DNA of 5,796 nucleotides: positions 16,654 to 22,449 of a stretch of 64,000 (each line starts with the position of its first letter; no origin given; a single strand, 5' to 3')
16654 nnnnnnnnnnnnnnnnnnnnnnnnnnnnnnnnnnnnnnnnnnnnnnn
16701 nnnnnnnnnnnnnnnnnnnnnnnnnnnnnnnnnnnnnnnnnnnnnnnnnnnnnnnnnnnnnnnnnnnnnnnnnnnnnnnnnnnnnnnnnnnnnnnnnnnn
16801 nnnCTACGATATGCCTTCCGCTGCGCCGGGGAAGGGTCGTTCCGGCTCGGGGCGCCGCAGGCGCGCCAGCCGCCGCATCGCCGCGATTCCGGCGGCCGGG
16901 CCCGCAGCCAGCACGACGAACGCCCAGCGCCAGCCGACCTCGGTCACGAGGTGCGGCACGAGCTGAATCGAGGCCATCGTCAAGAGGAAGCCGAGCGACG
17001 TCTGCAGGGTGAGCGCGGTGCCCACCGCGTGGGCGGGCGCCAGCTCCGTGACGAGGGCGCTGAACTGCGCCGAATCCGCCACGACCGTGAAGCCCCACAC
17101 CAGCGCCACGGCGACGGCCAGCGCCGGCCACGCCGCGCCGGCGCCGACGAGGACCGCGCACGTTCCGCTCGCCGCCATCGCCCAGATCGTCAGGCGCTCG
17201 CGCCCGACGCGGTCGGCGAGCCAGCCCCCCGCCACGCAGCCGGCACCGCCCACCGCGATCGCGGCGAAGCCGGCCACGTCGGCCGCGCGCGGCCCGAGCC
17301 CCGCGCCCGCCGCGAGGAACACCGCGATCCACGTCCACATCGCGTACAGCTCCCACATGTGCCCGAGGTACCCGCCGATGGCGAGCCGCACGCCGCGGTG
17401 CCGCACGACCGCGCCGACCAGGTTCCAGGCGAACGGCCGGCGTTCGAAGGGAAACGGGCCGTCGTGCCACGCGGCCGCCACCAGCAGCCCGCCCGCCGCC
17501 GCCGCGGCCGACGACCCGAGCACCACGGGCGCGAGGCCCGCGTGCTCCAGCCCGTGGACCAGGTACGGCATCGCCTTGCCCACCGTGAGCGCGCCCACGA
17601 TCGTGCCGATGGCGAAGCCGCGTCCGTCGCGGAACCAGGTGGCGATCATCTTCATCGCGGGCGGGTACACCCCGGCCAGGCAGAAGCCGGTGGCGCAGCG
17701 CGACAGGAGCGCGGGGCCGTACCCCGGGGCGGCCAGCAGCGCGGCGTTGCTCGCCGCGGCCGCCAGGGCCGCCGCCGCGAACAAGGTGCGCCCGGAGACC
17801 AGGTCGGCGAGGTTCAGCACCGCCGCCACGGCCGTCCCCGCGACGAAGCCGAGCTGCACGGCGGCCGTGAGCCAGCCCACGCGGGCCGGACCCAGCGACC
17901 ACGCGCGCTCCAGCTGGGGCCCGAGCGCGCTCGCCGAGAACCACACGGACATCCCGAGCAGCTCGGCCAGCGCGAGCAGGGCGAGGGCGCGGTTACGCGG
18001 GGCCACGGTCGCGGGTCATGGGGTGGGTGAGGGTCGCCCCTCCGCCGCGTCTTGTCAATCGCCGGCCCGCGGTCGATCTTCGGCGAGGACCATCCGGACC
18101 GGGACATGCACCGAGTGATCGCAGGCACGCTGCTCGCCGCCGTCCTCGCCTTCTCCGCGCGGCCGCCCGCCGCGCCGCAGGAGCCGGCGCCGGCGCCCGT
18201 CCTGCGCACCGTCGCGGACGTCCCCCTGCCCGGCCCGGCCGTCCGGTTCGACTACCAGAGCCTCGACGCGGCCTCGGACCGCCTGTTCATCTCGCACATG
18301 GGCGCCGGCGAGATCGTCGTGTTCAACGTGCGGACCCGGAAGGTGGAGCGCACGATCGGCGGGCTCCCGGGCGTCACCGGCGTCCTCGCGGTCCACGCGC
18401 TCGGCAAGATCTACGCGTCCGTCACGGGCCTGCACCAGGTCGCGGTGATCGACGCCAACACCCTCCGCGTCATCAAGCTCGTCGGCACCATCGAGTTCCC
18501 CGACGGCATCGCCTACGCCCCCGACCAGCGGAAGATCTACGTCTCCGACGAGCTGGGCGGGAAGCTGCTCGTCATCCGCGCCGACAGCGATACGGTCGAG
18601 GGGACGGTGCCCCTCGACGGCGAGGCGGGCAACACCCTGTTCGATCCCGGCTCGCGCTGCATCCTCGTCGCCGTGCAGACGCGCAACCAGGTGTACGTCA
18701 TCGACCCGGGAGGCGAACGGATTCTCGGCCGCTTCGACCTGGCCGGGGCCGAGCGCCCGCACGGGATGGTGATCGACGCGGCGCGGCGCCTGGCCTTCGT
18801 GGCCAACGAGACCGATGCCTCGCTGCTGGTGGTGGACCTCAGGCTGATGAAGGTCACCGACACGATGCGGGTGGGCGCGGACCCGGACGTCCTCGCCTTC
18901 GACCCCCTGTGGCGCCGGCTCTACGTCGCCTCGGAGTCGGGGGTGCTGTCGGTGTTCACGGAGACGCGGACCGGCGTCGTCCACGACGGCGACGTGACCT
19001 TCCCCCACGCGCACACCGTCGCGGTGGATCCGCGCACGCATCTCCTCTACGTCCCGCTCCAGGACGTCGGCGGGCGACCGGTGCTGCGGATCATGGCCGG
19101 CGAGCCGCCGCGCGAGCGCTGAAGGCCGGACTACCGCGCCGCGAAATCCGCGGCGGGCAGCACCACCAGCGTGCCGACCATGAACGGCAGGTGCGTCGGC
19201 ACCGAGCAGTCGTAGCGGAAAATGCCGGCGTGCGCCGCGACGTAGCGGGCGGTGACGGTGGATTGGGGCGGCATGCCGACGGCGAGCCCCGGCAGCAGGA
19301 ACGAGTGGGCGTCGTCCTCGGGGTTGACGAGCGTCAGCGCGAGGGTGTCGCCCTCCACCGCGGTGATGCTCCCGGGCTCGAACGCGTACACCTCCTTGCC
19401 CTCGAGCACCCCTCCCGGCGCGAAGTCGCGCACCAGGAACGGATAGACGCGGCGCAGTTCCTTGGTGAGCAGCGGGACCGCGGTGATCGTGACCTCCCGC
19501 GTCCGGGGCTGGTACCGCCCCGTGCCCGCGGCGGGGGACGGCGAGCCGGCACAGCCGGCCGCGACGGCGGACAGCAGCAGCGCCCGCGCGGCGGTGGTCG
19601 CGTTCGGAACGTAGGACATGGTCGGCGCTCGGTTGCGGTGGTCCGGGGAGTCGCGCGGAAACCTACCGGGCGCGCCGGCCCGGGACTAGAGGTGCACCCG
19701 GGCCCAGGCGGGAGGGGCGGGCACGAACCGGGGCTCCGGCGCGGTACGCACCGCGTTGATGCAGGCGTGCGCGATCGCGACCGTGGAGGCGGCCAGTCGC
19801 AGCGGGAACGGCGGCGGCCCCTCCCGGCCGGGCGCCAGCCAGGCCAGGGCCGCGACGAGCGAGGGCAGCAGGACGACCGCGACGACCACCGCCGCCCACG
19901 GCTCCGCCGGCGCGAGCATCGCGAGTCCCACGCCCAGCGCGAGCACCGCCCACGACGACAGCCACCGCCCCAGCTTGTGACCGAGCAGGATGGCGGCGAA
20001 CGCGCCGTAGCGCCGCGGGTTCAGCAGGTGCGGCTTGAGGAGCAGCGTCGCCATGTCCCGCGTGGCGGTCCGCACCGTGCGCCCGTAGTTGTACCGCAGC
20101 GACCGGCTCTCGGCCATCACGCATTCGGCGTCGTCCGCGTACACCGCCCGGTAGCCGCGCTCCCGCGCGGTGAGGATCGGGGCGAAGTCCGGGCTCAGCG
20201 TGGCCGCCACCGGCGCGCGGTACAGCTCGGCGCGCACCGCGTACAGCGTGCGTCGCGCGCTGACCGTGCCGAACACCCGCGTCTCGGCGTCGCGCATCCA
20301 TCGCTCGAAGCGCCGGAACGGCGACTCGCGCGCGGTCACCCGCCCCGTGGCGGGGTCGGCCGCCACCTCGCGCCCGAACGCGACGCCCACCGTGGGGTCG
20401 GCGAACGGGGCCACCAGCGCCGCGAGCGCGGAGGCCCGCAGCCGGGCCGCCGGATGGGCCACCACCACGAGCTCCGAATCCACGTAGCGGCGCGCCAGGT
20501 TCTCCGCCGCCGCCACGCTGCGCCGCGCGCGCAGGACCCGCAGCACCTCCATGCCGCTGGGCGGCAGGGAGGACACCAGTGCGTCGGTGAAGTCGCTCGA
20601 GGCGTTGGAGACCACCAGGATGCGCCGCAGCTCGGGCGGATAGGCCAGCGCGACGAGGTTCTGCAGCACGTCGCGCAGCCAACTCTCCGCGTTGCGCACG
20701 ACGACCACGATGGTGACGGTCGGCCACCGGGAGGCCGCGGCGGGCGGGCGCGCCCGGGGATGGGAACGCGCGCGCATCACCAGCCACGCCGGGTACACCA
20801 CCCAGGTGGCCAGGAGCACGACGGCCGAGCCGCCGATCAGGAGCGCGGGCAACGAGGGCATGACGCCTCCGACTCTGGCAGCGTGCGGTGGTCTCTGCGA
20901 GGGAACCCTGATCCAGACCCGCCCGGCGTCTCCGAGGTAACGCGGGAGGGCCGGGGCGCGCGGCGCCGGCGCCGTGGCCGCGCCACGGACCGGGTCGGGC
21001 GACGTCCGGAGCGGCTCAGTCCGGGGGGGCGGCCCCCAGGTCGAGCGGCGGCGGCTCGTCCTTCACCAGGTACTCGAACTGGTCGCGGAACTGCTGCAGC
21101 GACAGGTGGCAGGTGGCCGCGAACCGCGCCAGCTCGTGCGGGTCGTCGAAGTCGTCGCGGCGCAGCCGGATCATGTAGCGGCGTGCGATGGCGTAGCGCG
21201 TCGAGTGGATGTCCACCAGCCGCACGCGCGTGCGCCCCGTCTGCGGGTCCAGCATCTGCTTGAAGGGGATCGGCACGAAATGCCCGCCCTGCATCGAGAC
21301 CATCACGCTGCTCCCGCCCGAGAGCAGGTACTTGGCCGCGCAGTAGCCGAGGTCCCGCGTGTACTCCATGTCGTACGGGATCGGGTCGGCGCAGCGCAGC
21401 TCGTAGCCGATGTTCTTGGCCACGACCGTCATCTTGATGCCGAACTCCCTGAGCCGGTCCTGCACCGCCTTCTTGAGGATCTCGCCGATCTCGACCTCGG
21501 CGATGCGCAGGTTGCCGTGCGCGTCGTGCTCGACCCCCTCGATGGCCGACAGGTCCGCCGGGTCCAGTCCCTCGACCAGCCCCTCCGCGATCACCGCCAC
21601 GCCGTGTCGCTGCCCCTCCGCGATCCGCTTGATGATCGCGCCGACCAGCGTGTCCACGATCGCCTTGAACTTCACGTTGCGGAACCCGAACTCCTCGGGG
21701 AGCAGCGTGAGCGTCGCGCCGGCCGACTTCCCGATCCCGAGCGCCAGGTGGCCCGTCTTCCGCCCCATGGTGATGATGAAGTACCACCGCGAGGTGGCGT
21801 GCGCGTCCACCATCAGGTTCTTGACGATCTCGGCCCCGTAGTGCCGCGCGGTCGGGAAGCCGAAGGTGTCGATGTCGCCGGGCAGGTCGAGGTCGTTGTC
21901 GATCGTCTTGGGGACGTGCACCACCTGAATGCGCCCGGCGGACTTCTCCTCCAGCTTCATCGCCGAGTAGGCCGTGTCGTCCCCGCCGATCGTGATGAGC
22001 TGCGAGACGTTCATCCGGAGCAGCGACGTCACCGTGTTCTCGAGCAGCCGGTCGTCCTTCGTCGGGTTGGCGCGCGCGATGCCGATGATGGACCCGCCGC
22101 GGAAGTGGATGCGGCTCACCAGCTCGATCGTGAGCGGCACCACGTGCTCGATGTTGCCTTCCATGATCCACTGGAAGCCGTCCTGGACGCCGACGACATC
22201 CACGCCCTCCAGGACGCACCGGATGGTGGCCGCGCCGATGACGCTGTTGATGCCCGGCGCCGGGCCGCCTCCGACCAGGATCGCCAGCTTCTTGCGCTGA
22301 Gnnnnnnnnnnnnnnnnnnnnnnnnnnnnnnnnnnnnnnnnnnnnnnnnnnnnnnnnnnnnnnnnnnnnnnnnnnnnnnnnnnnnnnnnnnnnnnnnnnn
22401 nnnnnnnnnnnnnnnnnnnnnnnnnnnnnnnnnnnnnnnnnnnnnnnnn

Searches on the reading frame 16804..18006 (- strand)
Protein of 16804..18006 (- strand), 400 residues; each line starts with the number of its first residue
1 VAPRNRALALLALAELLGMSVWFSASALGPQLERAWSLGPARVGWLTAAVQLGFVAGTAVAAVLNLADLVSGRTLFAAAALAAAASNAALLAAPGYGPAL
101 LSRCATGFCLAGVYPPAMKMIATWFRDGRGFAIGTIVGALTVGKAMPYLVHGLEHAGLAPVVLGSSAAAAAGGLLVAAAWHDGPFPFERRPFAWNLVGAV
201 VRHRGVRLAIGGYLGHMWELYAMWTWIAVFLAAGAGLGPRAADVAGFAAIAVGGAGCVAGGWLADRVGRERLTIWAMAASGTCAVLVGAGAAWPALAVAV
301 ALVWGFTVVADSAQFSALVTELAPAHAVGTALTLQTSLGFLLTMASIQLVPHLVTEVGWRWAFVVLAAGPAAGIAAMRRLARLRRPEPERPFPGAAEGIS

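Call 48: search_protein_families(library=pfam, proteins=[window:16804-18006:-], max_evalue=0.000001)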
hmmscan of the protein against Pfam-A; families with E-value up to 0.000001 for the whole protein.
window:16804-18006:- (400 aa): 1 family
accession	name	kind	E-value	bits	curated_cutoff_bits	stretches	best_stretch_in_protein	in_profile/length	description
PF07690.21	MFS_1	-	1.2e-21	77.5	33.4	1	16-343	7-343/347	Major Facilitator Superfamily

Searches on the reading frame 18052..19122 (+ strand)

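Call 48: search_protein_families(library=pfam, proteins=[window:18052-19122:+], max_evalue=0.000001)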
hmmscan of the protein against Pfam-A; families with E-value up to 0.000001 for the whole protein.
window:18052-19122:+ (356 aa): 0 families

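Call 63: search_protein_families(library=pfam, proteins=[window:18052-19122:+], max_evalue=0.0001)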
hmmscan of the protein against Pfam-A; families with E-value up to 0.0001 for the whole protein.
window:18052-19122:+ (356 aa): 1 family
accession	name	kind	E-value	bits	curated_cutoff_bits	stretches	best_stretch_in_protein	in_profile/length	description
PF01731.26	Arylesterase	-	1.6e-06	28.7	21.3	0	127-174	33-80/86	Arylesterase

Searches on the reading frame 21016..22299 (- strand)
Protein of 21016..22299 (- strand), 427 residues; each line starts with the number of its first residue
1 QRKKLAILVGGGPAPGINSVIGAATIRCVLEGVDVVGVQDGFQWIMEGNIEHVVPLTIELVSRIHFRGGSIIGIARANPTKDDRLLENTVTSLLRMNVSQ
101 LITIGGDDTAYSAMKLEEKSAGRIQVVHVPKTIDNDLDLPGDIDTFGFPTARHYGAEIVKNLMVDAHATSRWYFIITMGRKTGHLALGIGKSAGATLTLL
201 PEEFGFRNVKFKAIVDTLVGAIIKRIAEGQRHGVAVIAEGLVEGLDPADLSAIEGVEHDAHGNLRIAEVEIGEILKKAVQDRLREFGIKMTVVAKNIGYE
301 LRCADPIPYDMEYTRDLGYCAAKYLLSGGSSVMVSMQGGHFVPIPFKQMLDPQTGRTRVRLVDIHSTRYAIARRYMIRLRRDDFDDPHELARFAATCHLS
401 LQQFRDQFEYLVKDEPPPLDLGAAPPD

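Call 48: search_protein_families(library=pfam, proteins=[window:21016-22299:-], max_evalue=0.000001)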
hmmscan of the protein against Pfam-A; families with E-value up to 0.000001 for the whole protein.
window:21016-22299:- (427 aa): 1 family
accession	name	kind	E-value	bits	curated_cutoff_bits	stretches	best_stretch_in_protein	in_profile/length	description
PF00365.25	PFK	-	1.6e-49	169.2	30.9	1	4-324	1-276/277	Phosphofructokinase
